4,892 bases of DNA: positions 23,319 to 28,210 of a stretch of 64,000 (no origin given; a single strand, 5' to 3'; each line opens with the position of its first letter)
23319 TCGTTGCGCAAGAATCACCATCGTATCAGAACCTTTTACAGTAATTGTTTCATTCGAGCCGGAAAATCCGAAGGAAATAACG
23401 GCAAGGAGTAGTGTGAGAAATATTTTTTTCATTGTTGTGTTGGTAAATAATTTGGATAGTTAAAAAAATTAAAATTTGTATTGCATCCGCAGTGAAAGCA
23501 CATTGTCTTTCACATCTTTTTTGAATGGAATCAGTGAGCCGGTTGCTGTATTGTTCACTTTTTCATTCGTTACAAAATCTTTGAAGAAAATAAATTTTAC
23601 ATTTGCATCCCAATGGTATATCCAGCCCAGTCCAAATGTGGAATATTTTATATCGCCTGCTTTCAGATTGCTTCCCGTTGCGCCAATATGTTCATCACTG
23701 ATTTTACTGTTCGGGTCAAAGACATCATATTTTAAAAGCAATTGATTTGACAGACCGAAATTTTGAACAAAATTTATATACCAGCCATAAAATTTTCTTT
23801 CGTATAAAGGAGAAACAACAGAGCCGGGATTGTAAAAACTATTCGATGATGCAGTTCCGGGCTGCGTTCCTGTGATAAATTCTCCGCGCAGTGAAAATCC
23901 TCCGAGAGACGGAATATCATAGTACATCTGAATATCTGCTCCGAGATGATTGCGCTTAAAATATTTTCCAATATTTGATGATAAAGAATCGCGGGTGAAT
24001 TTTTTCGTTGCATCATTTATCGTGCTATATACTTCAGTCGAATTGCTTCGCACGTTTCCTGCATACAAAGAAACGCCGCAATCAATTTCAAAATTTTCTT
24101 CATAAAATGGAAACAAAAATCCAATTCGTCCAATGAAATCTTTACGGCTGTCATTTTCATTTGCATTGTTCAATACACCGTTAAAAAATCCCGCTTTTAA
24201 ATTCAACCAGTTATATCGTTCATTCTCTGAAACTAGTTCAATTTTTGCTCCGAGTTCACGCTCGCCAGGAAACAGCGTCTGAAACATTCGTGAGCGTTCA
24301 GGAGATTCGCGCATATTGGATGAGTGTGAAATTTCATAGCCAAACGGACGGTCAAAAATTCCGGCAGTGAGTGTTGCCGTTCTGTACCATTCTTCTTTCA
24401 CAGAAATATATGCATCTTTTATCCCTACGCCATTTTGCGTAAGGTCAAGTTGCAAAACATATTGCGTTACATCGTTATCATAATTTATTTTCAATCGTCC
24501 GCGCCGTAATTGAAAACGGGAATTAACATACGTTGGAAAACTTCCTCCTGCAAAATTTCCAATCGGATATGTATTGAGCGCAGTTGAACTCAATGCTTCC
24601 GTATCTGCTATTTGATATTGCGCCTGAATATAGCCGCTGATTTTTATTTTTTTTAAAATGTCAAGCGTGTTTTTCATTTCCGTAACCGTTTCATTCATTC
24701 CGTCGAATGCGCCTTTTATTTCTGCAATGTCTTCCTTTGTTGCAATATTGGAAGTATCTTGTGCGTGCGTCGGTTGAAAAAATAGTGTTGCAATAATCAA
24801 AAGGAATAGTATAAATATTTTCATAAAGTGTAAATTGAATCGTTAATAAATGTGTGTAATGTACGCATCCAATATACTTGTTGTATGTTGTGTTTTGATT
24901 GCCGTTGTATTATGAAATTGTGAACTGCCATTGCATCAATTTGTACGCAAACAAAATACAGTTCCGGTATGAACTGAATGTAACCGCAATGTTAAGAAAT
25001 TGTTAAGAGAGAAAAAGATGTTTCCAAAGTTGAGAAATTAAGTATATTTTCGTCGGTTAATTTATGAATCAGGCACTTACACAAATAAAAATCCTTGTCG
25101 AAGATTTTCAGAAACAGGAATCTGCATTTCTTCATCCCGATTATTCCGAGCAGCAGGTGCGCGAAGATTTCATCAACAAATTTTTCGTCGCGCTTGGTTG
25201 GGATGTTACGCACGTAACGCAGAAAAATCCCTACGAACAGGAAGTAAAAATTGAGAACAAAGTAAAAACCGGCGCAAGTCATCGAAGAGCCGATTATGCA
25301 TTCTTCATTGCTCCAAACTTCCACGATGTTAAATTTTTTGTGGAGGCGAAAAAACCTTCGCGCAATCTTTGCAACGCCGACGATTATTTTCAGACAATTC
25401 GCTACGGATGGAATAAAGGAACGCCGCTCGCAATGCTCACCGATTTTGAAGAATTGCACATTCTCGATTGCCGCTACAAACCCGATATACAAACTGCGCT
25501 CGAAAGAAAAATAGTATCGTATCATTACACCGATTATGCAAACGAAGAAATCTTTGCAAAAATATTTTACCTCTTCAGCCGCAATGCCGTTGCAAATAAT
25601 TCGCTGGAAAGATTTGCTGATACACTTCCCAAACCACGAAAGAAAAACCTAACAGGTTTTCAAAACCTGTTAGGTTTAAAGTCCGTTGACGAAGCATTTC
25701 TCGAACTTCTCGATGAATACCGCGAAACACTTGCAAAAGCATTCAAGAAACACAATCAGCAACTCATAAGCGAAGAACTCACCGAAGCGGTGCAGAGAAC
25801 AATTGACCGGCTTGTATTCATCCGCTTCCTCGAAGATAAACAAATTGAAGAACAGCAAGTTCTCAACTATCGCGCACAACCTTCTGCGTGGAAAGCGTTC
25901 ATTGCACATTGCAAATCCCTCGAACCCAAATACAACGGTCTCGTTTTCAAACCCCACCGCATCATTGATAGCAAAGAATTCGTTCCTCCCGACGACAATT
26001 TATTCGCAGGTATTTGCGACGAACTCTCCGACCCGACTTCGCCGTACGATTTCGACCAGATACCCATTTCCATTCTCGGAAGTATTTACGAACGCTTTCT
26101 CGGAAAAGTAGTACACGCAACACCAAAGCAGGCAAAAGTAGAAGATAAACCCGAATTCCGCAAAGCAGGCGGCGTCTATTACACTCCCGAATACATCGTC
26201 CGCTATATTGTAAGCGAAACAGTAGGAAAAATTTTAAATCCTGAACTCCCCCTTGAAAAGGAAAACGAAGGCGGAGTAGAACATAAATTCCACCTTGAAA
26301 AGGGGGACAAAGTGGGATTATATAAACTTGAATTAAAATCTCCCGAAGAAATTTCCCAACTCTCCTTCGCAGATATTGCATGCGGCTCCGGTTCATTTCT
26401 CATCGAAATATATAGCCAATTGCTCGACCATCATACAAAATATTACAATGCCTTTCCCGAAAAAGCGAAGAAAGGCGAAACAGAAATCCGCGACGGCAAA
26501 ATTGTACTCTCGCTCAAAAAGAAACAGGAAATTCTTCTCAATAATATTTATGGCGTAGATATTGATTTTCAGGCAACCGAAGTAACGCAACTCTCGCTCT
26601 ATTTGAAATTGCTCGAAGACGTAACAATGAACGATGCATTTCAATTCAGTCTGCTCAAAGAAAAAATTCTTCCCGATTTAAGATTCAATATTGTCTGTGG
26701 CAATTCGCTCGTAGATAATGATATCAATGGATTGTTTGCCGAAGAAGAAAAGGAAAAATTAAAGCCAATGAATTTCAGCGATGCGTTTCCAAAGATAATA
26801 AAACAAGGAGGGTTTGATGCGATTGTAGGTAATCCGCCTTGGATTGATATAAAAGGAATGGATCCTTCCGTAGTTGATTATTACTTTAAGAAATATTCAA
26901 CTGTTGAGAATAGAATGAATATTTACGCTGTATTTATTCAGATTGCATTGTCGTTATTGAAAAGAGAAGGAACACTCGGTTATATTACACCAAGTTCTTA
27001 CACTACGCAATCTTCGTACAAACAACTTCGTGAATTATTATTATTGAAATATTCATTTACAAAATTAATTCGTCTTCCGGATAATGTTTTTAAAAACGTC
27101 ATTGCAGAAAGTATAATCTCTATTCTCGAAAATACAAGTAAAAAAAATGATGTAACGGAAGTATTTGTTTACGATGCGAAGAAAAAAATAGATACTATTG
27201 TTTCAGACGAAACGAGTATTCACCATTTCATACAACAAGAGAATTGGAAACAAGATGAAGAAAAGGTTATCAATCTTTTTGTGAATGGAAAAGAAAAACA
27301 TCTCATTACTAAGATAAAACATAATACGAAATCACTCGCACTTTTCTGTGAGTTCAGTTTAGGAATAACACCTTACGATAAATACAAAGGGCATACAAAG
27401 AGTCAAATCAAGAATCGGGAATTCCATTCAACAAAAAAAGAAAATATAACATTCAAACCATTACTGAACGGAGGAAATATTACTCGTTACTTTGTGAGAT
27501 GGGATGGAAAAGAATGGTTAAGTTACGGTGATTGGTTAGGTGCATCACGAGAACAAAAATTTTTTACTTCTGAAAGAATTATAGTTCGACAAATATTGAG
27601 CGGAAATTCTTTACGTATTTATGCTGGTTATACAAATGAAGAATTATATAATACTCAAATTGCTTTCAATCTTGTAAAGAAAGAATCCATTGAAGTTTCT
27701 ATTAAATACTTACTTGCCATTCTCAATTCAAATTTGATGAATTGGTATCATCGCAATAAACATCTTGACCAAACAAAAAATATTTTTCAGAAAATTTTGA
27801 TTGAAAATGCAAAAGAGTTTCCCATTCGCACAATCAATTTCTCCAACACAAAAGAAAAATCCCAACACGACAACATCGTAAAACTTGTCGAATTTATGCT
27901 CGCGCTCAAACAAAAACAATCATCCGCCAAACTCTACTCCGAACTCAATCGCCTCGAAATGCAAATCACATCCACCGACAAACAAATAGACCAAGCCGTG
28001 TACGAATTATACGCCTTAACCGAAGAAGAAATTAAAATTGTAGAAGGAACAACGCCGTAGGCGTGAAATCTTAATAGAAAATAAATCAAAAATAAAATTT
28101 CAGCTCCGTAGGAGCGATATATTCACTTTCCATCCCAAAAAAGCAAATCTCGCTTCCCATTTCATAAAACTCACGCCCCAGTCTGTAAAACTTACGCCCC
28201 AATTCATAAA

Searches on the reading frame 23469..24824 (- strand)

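Call 94: search_protein_families(library=pfam, proteins=[window:23469-24824:-], max_evalue=0.00001)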
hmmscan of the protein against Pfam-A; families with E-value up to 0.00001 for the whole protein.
window:23469-24824:- (451 aa): 1 family
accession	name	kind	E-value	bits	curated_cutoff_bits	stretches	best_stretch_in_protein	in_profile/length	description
PF07396.17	Porin_O_P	-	8.1e-06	25.8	20.9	0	101-451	24-370/370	Phosphate-selective porin O and P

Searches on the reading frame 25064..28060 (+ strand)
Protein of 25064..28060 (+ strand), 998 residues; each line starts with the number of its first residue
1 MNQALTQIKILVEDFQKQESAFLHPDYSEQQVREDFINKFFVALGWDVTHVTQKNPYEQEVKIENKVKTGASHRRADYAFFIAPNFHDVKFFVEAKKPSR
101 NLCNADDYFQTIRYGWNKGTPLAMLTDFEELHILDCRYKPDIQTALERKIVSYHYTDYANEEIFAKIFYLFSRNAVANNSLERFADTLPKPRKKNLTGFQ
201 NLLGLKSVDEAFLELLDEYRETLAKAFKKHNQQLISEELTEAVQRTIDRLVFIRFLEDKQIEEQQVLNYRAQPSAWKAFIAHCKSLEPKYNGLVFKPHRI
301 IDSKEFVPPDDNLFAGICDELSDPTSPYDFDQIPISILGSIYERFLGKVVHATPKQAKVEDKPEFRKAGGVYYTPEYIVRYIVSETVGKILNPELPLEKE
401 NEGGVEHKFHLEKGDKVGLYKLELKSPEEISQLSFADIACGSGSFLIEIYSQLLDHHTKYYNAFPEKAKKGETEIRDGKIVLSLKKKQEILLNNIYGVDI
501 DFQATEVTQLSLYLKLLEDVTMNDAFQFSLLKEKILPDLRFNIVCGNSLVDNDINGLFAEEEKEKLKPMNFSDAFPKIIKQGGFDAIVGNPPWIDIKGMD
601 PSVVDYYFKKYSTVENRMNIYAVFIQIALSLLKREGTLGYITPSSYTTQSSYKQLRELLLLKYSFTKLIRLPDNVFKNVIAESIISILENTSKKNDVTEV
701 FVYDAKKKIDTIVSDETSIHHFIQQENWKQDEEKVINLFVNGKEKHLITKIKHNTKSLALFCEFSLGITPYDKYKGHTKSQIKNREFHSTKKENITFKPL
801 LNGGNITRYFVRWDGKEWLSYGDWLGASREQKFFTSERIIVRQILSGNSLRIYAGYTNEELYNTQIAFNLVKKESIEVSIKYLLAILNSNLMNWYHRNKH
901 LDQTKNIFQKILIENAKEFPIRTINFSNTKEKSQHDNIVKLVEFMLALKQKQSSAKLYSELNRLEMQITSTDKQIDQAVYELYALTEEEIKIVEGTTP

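Call 94: search_protein_families(library=pfam, proteins=[window:25064-28060:+], max_evalue=0.00001)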
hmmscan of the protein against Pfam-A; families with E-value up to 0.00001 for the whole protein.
window:25064-28060:+ (998 aa): 4 families
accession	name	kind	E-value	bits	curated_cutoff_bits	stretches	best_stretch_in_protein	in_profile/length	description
PF07669.17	Eco57I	-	1.3e-36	126.7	25.3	1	493-676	1-171/171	Eco57I restriction-modification methylase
PF02384.22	N6_Mtase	-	3e-20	73.2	20.4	1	433-713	48-254/311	N-6 DNA Methylase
PF12950.13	TaqI_C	-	1.6e-17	64.3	26.5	1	798-921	1-118/118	TaqI-like C-terminal specificity domain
PF20473.4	MmeI_Mtase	-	2.3e-12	47.1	27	1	428-602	16-154/259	MmeI, DNA-methyltransferase domain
